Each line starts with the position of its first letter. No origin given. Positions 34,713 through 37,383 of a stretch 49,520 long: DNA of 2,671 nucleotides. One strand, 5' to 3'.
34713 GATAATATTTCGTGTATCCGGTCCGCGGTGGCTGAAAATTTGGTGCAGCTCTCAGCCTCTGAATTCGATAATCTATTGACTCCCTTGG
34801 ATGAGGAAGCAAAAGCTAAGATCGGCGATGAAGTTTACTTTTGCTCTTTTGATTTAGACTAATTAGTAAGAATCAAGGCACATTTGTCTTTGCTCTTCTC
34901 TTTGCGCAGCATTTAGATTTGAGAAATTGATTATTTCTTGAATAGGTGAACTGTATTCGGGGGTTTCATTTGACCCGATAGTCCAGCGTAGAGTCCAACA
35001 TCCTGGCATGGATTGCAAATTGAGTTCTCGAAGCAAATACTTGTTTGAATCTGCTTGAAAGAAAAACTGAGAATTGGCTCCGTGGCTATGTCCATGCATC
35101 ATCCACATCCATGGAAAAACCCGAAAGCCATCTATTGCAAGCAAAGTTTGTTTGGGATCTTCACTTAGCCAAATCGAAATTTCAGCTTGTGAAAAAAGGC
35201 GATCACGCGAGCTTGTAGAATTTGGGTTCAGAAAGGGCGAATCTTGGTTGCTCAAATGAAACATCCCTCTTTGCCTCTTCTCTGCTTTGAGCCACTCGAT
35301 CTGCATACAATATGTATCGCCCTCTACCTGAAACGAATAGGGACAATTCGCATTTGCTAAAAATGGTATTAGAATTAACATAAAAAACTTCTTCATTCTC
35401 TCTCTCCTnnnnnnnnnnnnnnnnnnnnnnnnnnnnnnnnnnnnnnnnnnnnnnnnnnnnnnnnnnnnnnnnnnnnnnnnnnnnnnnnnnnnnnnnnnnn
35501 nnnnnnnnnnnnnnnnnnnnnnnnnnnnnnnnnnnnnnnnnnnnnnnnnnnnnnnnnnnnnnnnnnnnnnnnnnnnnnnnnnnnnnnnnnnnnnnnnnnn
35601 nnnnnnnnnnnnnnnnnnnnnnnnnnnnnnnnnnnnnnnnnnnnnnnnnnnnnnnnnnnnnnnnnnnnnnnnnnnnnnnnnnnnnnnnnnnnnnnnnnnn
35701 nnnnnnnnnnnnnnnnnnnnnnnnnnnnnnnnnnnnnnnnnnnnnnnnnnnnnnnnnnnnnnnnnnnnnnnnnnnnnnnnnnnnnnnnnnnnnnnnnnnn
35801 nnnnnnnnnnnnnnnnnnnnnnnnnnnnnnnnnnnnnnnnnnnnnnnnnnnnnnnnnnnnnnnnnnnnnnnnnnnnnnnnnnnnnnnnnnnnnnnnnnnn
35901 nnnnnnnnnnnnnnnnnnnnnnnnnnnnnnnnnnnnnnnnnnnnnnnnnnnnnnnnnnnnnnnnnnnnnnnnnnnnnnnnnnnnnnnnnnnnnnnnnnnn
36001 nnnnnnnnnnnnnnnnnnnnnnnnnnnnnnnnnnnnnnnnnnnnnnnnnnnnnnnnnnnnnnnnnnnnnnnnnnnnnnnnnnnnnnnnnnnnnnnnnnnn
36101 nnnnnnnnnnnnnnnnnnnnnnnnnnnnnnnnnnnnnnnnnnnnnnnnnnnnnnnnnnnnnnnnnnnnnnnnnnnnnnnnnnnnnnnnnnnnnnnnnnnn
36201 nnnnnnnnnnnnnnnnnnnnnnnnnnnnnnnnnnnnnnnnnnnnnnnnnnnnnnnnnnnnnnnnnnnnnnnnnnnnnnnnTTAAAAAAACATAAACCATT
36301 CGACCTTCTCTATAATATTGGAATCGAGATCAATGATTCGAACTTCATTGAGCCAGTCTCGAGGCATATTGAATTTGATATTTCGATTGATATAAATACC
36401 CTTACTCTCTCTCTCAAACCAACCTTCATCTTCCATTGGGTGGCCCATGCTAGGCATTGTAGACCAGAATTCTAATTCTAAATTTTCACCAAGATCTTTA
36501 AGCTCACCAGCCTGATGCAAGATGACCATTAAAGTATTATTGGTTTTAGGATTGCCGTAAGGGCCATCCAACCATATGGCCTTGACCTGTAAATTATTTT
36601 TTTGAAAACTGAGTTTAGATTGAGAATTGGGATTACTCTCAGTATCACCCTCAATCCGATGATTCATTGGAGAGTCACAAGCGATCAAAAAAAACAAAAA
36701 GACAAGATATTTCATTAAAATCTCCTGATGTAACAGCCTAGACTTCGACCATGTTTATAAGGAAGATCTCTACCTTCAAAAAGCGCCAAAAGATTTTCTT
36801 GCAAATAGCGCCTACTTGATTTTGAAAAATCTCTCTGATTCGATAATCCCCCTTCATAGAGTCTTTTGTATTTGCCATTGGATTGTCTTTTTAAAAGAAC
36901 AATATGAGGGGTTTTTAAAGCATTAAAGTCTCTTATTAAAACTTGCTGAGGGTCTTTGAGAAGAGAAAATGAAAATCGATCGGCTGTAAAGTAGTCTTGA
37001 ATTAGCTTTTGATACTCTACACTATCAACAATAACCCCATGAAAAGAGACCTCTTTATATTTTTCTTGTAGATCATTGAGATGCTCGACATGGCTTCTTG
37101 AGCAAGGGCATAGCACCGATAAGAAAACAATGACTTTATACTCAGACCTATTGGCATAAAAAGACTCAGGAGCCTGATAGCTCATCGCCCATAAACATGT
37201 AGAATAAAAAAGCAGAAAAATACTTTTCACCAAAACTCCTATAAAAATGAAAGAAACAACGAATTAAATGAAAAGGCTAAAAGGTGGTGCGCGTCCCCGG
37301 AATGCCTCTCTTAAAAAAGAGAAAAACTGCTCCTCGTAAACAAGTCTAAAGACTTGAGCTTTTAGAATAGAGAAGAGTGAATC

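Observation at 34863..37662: Compact five-gene envelope operon: candidate undescribed soft-metal/thiol handling system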

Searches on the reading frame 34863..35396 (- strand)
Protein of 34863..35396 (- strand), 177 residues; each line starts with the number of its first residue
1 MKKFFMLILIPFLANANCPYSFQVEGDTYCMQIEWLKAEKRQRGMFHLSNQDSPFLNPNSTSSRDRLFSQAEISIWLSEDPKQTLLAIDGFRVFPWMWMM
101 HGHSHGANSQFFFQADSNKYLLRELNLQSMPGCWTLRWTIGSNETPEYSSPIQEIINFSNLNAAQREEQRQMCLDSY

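Call 3: search_protein_families(library=pfam, proteins=[window:34863-35396:-], max_evalue=1)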
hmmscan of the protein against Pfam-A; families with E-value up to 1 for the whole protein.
window:34863-35396:- (177 aa): 1 family
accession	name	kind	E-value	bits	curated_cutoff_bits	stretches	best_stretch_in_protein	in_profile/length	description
PF09717.15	CPW_WPC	-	0.017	16.4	23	0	146-173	25-52/59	Plasmodium falciparum domain of unknown function (CPW_WPC)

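Call 4: search_protein_families(library=ncbifam, proteins=[window:34863-35396:-], max_evalue=1)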
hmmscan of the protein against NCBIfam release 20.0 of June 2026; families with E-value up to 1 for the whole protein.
window:34863-35396:- (177 aa): 0 families

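Call 27: search_solved_structures(query=A3, max_evalue=10, show_alignments=2)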
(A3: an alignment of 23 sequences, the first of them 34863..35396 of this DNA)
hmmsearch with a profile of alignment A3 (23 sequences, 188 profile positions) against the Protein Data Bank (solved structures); distinct sequences matched with E-value up to 10: 5.
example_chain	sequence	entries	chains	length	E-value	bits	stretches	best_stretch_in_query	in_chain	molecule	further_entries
8g0f_A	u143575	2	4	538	0.25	14.1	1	24-68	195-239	Diphtheria toxin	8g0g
4ae0_A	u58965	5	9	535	0.37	13.6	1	24-68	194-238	DIPHTHERIA TOXIN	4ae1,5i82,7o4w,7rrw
1ddt_A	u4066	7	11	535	0.37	13.6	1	24-68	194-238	DIPHTHERIA TOXIN | DIPHTHERIA TOXIN (DIMERIC)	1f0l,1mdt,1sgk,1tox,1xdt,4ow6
7k7b_A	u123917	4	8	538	0.37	13.6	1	24-68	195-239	Diphtheria toxin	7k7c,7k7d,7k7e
3ow8_A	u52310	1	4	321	1.6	11.5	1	100-149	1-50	WD repeat-containing protein 61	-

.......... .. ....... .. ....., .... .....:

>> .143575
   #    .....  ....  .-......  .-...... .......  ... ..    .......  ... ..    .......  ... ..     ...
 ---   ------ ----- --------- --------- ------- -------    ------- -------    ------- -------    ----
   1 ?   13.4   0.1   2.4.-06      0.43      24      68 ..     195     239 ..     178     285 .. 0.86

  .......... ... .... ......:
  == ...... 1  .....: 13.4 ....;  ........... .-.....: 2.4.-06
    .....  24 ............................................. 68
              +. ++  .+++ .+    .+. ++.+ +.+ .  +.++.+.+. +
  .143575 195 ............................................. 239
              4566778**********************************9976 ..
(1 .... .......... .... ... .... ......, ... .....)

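Call 31: search_protein_families(library=pfam, alignment_id=A3, max_evalue=10)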
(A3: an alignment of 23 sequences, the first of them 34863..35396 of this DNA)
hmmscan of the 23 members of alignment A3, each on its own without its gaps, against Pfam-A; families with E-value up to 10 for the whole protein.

A. member 1, window:34863-35396:- (177 aa): 1 family
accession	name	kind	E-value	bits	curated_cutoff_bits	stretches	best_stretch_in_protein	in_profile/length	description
PF09717.15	CPW_WPC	-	0.017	16.4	23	1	146-173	25-52/59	Plasmodium falciparum domain of unknown function (CPW_WPC)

B. families by the number of members that match (of 23 scanned): 8 families
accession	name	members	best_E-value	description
PF12571.13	Phage_tail_fib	1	0.0098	Phage tail-collar fibre protein, N-terminal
PF09717.15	CPW_WPC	1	0.017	Plasmodium falciparum domain of unknown function (CPW_WPC)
PF06573.16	Churchill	1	0.059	Churchill protein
PF18704.7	Chromo_2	1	0.072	Chromatin organization modifier domain 2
PF11306.15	DUF3108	1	0.11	Protein of unknown function (DUF3108)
PF04000.20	Sas10_Utp3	1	0.25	Sas10/Utp3/C1D family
PF25300.1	Fn3_Dep-1_3rd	1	0.28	Dep-1 third Fn3-like domain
PF14488.12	DUF4434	1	1.2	Domain of unknown function (DUF4434)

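Call 38: find_homologous_proteins(query=window:34863-35396:-)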
Query window:34863-35396:- (177 aa): 2 proteins with E <= 0.001 among 15 candidates.
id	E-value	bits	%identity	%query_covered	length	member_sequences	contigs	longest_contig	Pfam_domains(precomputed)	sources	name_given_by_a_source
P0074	1.2e-118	411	100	100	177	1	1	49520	-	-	-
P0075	1.2e-29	121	34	94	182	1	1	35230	-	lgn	-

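Call 39: find_homologous_proteins(query=A3)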
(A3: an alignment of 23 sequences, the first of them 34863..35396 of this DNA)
Query A3 (23 sequences) (177 aa, profile of the alignment): 29 proteins with E <= 0.001 among 982 candidates.
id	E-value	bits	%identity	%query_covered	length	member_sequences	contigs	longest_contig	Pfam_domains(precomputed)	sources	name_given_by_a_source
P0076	2.0e-76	274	37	96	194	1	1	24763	-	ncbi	-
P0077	1.3e-74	268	32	96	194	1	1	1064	-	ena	-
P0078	4.0e-74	266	35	98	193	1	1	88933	-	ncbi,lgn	-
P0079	1.1e-73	265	33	95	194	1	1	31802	-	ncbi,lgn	-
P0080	4.6e-73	263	39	96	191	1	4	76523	-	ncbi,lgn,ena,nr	ncbi:MAG: hypothetical protein KDD35_12700 [Bdellovibrionales bacterium]|nr:hypothetical protein [Bd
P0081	6.5e-72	259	35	96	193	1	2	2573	-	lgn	-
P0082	5.7e-71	256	30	98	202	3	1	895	-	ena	-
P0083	9.1e-71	255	34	96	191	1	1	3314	-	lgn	-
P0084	1.1e-70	255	37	96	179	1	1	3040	-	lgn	-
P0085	3.4e-69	250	35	98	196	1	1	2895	-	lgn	-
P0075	9.5e-69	249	34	94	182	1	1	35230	-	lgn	-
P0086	1.3e-68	248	34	94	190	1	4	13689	-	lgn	-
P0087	1.3e-68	248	35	96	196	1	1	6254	-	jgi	jgi:hypothetical protein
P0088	1.4e-68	248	30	90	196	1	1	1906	-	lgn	-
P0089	1.9e-68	248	35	96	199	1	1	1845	-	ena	-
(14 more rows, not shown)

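Call 46: predict_structure(alignment_id=A5)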
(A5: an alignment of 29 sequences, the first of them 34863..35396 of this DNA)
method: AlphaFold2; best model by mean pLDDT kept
length: 177 residues; sequences in the alignment: 29
mean_pLDDT: 93.6   pTM: 0.86
mean pLDDT of the five models: 93.6, 93.2, 93.2, 93.2, 93.1
residues with pLDDT >= 90: 152; 70-90: 11; 50-70: 14; < 50: 0
segments of 3 or more residues with pLDDT < 50: none
pLDDT, mean of each block of 10 residues (from residue 1): 63 79 97 98 97 98 97 97 97 97 90 98 98 97 95 98 98 91
secondary structure, 60 per line:
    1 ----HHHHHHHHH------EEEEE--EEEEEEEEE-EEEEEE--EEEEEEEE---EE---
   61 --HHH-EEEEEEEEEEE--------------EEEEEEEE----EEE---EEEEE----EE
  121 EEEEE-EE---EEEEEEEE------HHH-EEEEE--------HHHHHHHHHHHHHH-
elements in order: H5-13 E20-24 E27-35 E37-42 E45-52 E67-77 E92-99 E104-106 E110-114 E119-125 E132-139 E150-154 H163-176
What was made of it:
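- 34863..35396 (-): g5: secreted beta-sandwich protein (177 aa), a paralog of g3. Many orthologs end in a His-rich tail; the window copy does not. AF2 pLDDT 93.6 (call 46).
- The g5 model is a compact, confidently folded sandwich (pLDDT 93.6, call 46).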

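Call 49: fold_search(model_id=the predicted structure, library=pdb)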
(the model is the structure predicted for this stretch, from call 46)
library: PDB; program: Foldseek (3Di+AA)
matches with E <= 10: 1711; with E <= 0.001: 0
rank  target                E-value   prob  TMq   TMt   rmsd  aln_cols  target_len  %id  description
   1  6gwp_C                2.0e-03  0.96  0.28  0.36   9.0       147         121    7  Crystal Structure of Stabilized Active Plasminogen Activator Inhibitor-1 (PAI-1-stab) in Complex with Two Inhibitory N (released 2020-01-01)
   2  7nmu_CCC              3.6e-03  0.98  0.31  0.39   6.0       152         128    7  Crystal structure of human platelet glycoprotein VI in complex with an inhibitory nanobody. (released 2021-03-10)
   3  6niu_F                4.0e-03  0.98  0.31  0.40   6.3       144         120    8  Crystal structure of a human anti-ZIKV-DENV neutralizing antibody MZ4 in complex with ZIKV E glycoprotein (released 2019-12-25)
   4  8f8v_A                4.0e-03  0.96  0.28  0.37   9.1       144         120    8  Crystal structure of Nb.X0 (released 2023-03-29)
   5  6i6j_C                4.0e-03  0.93  0.27  0.35   7.2       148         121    6  Crystal structure of the KDEL receptor bound to synthetic nanobody. (released 2019-02-27)
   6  8zoy_B                4.5e-03  0.93  0.26  0.34   9.1       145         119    7  Cryo-EM structure of human norepinephrine transporter NET bound with norepinephrine in an inward open state at a resol (released 2024-09-11)
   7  8jqm_M                5.6e-03  0.96  0.30  0.40   8.3       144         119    8  CryoEM structure of sNS1 complexed with Fab 4F10 (released 2024-12-18)
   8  8jqm_H                5.9e-03  0.90  0.28  0.36   8.8       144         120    8  CryoEM structure of sNS1 complexed with Fab 4F10 (released 2024-12-18)
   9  4wen_B                6.3e-03  0.90  0.28  0.36   8.7       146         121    7  Co-complex structure of the F4 fimbrial adhesin FaeG variant ac with llama single domain antibody V2 (released 2015-02-04)
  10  43ca_B                6.3e-03  0.87  0.26  0.34   8.5       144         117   10  CRYSTALLOGRAPHIC STRUCTURE OF THE ESTEROLYTIC AND AMIDOLYTIC 43C9 ANTIBODY WITH BOUND P-NITROPHENOL (released 1999-08-18)
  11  8vsj_H                6.6e-03  0.96  0.29  0.39   6.3       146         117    8  Engineered peptide-specific binder in complex with HLA-DR1/CLIP (released 2024-10-02)
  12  9ei9_H                7.0e-03  0.90  0.28  0.36   8.4       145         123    8  Cryo-EM structure of 5E10 Fab in complex with H3 influenza Victoria 2011 HA trimer (released 2025-07-16)
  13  9riu_A                7.0e-03  0.89  0.29  0.36   7.1       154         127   10  Co-crystal of broadly neutralizing VHH in complex with short neurotoxin 1 (P01426) Naja pallida (released 2025-11-05)
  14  9l8z_F                7.4e-03  0.87  0.27  0.34   8.4       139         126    9  The complex structure of antibody CF22 bound to the hemagglutinin of influenza B virus (released 2026-02-18)
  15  9e3h_H                7.8e-03  0.93  0.29  0.36   7.4       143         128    8  Cryo EM structure of pertussis toxin in complex with neutralizing Fab PERT-61 (released 2025-10-29)
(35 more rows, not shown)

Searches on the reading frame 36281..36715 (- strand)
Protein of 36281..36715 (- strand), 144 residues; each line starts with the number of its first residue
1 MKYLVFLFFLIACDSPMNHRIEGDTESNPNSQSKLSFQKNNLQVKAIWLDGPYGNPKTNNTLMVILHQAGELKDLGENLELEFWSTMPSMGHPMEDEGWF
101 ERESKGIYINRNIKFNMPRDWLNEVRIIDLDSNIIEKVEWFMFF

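Call 3: search_protein_families(library=pfam, proteins=[window:36281-36715:-], max_evalue=1)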
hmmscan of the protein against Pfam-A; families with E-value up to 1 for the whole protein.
window:36281-36715:- (144 aa): 0 families

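Call 4: search_protein_families(library=ncbifam, proteins=[window:36281-36715:-], max_evalue=1)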
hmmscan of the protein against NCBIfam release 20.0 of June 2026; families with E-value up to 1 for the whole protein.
window:36281-36715:- (144 aa): 0 families

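Call 26: search_solved_structures(query=A2, max_evalue=10, show_alignments=2)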
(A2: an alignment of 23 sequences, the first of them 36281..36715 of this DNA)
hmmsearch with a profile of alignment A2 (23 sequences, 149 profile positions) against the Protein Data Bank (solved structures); distinct sequences matched with E-value up to 10: 2.
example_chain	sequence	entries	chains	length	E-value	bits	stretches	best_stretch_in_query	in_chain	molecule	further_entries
2fl4_A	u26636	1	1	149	0.91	12.7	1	90-129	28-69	spermine/spermidine acetyltransferase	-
9dsb_A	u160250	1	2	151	0.92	12.7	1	90-129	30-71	Spermine/spermidine acetyltransferase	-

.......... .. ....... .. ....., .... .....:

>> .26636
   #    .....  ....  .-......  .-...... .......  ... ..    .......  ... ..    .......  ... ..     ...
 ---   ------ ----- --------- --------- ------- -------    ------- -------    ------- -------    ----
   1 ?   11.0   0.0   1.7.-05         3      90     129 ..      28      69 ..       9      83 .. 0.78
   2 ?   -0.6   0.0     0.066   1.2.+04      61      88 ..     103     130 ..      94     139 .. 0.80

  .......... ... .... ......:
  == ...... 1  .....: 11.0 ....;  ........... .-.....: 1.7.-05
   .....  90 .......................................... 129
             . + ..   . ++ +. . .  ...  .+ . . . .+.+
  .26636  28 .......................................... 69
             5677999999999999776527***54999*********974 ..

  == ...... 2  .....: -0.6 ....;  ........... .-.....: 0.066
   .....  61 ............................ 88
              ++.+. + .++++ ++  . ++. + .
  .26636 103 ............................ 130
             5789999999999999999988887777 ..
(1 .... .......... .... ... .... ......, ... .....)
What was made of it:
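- Tried and rejected: Nothing was found (calls 26, 27).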

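Call 30: search_protein_families(library=pfam, alignment_id=A2, max_evalue=10)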
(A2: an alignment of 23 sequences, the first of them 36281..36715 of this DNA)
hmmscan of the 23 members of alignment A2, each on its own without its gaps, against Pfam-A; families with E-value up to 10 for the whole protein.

A. member 1, window:36281-36715:- (144 aa): 0 families

B. families by the number of members that match (of 23 scanned): 6 families
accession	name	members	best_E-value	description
PF13115.11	YtkA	11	0.00054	YtkA-like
PF06733.21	DEAD_2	1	0.084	DEAD_2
PF00553.25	CBM_2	1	0.085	Cellulose binding domain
PF09112.15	N-glycanase_N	1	0.12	Peptide-N-glycosidase F, N terminal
PF11386.13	VERL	1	0.21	Vitelline envelope receptor for lysin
PF23053.1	UBA_N4BP1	1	0.35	N4BP1, UBA-like domain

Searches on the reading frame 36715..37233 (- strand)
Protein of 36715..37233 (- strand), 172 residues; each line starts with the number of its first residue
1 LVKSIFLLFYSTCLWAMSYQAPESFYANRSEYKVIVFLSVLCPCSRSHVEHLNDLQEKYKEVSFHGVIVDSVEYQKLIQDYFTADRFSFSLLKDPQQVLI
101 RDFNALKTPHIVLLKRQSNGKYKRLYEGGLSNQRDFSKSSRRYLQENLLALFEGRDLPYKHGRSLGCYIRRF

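Call 3: search_protein_families(library=pfam, proteins=[window:36715-37233:-], max_evalue=1)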
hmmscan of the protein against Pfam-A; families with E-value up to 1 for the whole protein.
window:36715-37233:- (172 aa): 6 families
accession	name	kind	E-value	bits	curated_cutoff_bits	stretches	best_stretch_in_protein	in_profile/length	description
PF00578.27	AhpC-TSA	-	5.1e-06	26.9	26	1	30-109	25-104/124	AhpC/TSA family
PF13905.12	Thioredoxin_8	-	2.7e-05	24.8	27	1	32-117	3-91/94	Thioredoxin-like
PF20029.6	DUF6436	-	4.4e-05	23.6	27.3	1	21-168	12-130/133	Domain of unknown function (DUF6436)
PF08534.16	Redoxin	-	0.004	17.4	26.6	1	35-115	31-123/148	Redoxin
PF13098.12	Thioredoxin_2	-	0.025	15.4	27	1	30-124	5-89/104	Thioredoxin-like domain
PF24147.2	C2_SHIP1-2_2nd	-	0.17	12.5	27.5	0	4-54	3-52/106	SHIP1/2 second C2 domain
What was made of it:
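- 36715..37233 (-): g2: secreted thioredoxin-fold protein (172 aa) of the PRX-like1/DUF6436 type. Pfam AhpC-TSA 26.9 bits (cut-off 26) and DUF6436 at E 4e-5 (call 3).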

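Call 4: search_protein_families(library=ncbifam, proteins=[window:36715-37233:-], max_evalue=1)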
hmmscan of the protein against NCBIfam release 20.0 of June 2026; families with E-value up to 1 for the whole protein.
window:36715-37233:- (172 aa): 4 families
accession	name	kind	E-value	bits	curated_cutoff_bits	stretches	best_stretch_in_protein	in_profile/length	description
NF040769.1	SelL_rel_redox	subfamily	0.0013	18.4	120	1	34-117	28-112/173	SelL-related redox protein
NF002854.0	PRK03147.1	subfamily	0.0038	17.1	170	1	35-133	67-163/176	thiol-disulfide oxidoreductase ResA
NF009127.0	PRK12480.1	equivalog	0.0045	16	579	1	38-132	227-315/330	D-lactate dehydrogenase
NF041202.1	StoA_CxxC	exception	0.061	13.2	210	1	30-117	52-141/163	endospore biogenesis thiol-disulfide oxidoreductase StoA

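Call 28: search_solved_structures(query=A4, max_evalue=1, show_alignments=2)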
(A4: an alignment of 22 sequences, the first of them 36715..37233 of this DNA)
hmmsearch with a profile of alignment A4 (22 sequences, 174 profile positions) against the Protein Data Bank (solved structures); distinct sequences matched with E-value up to 1: 31.
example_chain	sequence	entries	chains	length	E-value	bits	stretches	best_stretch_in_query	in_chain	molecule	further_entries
2cvb_A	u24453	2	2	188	1e-12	51.5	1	32-172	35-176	probable thiol-disulfide isomerase/thioredoxin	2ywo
2ywi_A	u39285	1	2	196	3.8e-09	39.9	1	30-172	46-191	Hypothetical conserved protein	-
3erw_A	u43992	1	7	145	2.7e-06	30.6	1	28-121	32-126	Sporulation thiol-disulfide oxidoreductase A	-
3u5r_E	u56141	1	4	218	8.1e-05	25.8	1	30-172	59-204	uncharacterized protein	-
8t4c_A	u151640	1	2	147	0.00032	23.8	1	23-119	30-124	Thioredoxin oxidoreductase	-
3ixr_A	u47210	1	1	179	0.022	17.9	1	23-109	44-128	Bacterioferritin comigratory protein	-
5um7_A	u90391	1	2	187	0.032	17.3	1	34-121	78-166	Thioredoxin signature protein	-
3c71_A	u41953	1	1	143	0.047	16.8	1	52-134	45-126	Thiol-disulfide oxidoreductase resA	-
28db_A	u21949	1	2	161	0.073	16.2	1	31-95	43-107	Redoxin domain protein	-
3kcm_A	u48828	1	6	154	0.074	16.1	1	31-119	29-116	Thioredoxin family protein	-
3c73_A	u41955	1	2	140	0.078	16.1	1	54-134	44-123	Thiol-disulfide oxidoreductase resA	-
2h1b_A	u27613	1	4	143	0.079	16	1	54-134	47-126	Thiol-disulfide oxidoreductase resA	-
1st9_A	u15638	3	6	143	0.083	16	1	54-134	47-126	Thiol-disulfide oxidoreductase resA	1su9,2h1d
2f9s_A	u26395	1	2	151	0.094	15.8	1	54-134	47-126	Thiol-disulfide oxidoreductase resA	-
2h1a_A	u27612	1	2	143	0.1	15.7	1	54-134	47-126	Thiol-disulfide oxidoreductase resA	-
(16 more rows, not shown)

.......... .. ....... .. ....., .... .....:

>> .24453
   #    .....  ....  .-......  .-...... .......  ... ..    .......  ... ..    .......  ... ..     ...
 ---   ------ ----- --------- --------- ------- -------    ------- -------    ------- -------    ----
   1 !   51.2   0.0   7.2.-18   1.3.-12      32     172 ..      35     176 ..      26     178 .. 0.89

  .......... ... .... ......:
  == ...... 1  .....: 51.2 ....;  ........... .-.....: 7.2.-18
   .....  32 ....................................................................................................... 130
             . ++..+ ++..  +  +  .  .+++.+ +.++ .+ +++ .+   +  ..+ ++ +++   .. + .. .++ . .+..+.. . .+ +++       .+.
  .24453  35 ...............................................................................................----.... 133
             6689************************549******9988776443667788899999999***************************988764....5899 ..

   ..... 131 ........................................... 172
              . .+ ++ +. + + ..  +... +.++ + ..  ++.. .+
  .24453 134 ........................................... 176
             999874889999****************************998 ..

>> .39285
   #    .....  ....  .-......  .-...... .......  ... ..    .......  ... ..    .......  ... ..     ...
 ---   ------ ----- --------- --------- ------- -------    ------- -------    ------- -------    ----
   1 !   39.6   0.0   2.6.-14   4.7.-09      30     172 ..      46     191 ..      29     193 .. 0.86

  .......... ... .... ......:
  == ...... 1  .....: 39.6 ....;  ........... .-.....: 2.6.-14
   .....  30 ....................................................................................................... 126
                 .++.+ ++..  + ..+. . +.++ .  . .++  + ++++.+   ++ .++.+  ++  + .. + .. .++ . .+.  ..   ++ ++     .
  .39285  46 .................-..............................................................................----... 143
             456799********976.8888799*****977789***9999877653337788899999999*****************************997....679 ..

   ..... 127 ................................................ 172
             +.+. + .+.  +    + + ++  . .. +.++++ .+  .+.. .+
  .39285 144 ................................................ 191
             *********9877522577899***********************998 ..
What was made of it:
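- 36715..37233 (-): The family profile matches PDB 2cvb at 1e-12 and 2ywi at 4e-9, with the C-terminal GC aligned (call 28).
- On PRX-like1 / TlpA-like thioredoxin fold (AhpC-TSA, Redoxin, DUF6436): PDB 2cvb matches at 1e-12 with CP, TP and GC aligned (call 28).
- Closest known: PRX-like1 thioredoxin-fold proteins of unknown function. Same: The fold, the position of the first Cys (CP...), the cis-Pro (TP) and the C-terminal G-C-x-I-K/R motif all align (call 28).
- g2 is of the peroxiredoxin/TlpA type (calls 3, 28).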
